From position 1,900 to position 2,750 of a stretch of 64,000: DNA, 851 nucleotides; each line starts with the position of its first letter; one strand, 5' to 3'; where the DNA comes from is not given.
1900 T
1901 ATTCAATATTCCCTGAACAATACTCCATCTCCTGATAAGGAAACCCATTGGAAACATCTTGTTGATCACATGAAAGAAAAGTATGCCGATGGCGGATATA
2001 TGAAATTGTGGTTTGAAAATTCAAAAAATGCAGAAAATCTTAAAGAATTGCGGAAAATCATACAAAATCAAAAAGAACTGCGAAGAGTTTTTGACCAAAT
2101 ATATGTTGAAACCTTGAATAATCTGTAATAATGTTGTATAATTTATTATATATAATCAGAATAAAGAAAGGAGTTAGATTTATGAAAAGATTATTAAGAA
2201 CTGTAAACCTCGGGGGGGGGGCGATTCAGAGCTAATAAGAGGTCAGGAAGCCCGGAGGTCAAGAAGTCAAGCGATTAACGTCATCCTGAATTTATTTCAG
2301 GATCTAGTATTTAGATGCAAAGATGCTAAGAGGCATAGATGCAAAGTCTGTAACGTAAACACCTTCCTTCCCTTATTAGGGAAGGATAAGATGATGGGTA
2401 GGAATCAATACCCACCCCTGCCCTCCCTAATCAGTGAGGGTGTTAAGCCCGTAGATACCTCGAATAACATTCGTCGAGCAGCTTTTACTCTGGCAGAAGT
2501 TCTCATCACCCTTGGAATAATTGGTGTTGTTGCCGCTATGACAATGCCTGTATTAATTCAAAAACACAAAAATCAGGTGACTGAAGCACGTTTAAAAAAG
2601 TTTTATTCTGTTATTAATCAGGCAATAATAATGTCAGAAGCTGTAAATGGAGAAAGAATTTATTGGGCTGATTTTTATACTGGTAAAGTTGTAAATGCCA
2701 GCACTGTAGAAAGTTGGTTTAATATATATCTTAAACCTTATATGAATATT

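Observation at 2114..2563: Conserved multi-part leader cassette in front of four of six pilin-like genes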

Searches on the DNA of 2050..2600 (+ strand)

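Call 42: search_rna_families(source=window, start=2050, end=2600, threshold=evalue, max_evalue=1)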
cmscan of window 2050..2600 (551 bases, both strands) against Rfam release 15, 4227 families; matches with E-value up to 1: 0.
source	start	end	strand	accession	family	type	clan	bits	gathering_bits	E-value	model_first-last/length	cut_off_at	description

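Call 43: search_dna_similar(query=window:2100-2500:+, collection=plasmids, mode=distant, max_rows=10)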
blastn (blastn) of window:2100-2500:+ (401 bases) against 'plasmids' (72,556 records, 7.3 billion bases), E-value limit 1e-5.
No match.
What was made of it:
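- There are no plasmid matches (call 43).
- Tried and rejected: Plasmid collection. blastn at distant sensitivity gave no match (call 43).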
